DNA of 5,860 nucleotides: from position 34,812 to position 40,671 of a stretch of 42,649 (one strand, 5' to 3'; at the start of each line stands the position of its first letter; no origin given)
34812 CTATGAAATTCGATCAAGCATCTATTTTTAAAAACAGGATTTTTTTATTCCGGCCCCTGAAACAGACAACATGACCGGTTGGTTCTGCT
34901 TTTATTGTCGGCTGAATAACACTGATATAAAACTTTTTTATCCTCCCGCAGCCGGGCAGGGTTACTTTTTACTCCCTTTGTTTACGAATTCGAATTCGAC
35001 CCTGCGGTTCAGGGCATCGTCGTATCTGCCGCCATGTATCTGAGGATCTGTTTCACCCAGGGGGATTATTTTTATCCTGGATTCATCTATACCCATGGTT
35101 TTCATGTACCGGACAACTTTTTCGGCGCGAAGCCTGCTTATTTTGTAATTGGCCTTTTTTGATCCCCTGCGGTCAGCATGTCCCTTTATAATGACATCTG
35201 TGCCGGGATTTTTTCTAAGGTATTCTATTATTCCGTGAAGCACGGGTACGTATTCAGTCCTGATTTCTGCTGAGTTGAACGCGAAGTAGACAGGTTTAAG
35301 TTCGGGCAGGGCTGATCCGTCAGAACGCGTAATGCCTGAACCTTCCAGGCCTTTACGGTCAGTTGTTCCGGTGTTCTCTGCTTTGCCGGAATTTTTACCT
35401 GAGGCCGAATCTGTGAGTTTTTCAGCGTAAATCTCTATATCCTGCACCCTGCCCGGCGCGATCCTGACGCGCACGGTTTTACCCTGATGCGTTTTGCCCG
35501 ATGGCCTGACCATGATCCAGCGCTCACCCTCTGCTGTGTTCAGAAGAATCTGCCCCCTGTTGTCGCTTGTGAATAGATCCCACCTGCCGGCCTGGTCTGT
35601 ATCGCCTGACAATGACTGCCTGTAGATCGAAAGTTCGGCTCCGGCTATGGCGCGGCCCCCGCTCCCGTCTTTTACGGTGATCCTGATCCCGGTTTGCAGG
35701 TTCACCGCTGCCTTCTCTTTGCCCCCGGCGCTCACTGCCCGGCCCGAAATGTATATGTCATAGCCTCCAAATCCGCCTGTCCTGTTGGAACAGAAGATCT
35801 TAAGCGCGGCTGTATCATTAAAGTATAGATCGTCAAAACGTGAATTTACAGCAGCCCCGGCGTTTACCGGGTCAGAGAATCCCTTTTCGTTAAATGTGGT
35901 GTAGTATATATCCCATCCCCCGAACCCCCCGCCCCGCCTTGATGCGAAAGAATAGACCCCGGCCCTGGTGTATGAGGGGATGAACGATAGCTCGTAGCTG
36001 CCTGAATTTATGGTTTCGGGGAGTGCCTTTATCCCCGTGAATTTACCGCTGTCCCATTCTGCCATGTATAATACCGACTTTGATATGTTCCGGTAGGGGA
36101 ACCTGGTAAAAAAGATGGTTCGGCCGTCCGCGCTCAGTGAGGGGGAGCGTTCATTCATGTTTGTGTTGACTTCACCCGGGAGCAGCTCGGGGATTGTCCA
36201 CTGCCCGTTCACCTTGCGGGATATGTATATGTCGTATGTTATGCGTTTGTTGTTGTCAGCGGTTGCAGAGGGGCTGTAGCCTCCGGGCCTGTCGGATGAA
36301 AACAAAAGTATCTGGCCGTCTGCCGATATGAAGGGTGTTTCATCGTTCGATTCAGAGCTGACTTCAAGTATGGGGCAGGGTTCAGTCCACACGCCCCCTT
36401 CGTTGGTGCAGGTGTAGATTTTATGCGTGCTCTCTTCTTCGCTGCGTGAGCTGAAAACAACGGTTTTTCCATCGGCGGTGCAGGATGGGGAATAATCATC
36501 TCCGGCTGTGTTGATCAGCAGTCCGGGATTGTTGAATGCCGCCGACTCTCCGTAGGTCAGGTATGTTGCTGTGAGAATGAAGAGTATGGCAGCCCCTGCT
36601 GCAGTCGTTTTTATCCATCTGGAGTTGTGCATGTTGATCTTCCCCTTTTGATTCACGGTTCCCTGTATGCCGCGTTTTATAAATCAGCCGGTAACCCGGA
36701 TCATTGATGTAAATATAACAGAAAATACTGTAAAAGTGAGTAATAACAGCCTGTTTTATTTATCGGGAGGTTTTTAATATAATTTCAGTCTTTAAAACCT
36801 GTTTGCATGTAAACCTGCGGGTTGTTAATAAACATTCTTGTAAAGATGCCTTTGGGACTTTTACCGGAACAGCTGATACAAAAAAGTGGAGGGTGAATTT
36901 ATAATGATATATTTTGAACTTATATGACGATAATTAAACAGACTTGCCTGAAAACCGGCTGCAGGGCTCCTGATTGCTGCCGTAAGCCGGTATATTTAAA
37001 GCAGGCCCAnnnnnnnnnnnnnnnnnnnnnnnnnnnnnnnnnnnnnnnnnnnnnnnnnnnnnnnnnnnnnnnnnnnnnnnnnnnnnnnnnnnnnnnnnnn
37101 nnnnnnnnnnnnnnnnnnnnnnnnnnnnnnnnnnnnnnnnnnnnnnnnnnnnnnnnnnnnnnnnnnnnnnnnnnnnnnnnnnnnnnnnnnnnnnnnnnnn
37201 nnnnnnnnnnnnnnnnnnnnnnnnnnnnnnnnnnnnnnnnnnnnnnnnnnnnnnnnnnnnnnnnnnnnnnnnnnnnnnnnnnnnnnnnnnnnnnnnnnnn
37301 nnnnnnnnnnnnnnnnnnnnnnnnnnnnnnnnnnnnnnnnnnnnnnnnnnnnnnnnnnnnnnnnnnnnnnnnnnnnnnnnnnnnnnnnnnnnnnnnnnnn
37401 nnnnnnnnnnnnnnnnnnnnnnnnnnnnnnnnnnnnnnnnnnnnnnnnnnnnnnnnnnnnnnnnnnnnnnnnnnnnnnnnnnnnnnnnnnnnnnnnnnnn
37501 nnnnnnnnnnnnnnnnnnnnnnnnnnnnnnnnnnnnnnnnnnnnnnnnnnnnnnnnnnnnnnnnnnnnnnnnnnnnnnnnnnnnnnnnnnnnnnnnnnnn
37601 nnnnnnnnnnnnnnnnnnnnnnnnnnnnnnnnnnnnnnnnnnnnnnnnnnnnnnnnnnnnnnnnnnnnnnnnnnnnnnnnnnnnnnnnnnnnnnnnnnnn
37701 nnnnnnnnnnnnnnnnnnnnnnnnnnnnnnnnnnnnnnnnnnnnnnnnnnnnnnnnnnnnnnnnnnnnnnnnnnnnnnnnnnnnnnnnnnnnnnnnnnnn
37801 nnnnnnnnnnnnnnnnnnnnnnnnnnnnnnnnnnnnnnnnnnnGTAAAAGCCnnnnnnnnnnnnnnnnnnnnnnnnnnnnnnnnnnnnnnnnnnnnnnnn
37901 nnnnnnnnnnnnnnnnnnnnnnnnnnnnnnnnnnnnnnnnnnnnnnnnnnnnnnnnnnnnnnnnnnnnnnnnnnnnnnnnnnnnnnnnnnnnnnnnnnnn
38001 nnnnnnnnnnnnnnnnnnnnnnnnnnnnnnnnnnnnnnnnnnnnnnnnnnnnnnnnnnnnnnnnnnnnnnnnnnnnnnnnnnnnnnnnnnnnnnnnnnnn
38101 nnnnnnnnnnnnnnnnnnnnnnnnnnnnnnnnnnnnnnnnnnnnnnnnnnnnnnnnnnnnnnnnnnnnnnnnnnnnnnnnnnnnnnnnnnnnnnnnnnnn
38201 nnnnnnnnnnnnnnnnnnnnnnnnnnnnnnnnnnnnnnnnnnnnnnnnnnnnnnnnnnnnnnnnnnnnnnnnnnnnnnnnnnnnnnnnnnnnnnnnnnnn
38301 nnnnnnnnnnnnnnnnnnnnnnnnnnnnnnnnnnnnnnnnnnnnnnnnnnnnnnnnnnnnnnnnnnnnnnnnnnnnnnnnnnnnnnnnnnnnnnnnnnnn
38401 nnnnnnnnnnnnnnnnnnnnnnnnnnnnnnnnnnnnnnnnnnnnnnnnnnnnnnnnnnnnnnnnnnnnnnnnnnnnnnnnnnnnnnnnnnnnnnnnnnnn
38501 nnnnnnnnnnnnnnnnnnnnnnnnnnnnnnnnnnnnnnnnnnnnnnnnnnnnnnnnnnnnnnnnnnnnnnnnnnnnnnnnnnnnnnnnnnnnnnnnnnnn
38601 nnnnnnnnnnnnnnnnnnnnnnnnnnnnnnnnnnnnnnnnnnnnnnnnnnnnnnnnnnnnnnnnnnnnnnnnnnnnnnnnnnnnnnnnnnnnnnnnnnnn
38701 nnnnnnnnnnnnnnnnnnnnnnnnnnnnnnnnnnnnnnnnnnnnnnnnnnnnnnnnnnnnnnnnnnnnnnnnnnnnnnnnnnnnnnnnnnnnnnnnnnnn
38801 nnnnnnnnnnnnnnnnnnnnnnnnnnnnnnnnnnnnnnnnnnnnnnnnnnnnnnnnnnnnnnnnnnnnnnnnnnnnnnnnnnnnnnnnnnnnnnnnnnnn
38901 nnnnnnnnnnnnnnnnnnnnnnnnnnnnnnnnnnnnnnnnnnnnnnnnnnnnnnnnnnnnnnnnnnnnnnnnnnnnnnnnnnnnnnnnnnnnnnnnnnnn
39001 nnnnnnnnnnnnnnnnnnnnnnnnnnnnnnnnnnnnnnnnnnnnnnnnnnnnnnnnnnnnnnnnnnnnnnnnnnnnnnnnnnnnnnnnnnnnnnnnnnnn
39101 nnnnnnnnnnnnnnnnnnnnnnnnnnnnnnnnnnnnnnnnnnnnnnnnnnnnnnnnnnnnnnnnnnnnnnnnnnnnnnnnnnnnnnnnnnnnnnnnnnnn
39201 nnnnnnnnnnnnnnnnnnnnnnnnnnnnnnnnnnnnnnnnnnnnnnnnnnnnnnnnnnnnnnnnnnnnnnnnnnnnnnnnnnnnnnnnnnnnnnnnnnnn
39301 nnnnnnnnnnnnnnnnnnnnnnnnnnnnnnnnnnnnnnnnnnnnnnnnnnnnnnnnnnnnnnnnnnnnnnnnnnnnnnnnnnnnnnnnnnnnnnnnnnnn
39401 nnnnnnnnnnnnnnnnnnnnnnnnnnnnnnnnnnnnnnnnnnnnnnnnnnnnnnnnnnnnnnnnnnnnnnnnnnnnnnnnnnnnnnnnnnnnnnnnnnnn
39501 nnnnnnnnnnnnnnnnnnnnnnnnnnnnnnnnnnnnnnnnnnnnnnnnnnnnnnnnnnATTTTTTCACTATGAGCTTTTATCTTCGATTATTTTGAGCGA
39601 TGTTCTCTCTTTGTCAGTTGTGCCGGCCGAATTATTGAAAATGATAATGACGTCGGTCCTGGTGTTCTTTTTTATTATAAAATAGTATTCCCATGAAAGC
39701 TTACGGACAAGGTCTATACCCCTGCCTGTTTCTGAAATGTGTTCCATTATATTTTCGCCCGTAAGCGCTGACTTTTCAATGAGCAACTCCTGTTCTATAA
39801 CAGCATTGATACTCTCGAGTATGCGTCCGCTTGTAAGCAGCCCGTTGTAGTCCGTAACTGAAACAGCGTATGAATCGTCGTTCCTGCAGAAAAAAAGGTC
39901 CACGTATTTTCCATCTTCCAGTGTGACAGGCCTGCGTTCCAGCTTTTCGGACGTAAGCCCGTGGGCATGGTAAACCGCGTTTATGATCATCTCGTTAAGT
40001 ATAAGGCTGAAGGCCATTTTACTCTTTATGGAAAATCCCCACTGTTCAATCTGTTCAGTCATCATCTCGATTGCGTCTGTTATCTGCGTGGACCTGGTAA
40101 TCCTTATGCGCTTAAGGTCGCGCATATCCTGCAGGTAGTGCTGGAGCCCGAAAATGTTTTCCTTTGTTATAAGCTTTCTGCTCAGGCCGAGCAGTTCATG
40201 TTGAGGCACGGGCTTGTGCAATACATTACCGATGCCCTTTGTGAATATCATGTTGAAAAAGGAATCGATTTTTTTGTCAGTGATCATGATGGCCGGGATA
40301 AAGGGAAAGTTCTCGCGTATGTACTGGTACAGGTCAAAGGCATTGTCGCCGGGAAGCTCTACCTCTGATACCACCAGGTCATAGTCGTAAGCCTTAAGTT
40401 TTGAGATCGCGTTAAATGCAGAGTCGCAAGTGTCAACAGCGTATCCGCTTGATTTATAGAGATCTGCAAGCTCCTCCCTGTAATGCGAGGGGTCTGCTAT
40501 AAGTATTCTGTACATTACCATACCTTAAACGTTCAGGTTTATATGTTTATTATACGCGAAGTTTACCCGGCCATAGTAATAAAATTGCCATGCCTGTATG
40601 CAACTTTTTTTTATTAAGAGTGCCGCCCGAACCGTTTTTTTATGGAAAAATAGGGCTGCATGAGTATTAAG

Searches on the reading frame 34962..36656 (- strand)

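Call 81: search_protein_families(library=pfam, proteins=[window:34962-36656:-], max_evalue=0.00001)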
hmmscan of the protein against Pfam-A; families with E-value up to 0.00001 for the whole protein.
window:34962-36656:- (564 aa): 2 families
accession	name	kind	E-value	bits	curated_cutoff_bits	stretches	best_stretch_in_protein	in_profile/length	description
PF07676.18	PD40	-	1.8e-23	82.4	20.9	1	100-127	6-34/38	WD40-like Beta Propeller Repeat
PF00691.25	OmpA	-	4.6e-16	59.4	27.2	1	457-542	1-88/98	OmpA family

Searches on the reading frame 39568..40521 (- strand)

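Call 81: search_protein_families(library=pfam, proteins=[window:39568-40521:-], max_evalue=0.00001)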
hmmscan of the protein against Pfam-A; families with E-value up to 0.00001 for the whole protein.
window:39568-40521:- (317 aa): 2 families
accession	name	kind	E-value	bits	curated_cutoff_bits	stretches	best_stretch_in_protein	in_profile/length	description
PF00072.30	Response_reg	-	3.8e-14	53.2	30.2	1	7-111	3-107/111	Response regulator receiver domain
PF13581.12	HATPase_c_2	-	3.3e-06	27.6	27.4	0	145-293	6-125/127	Histidine kinase-like ATPase domain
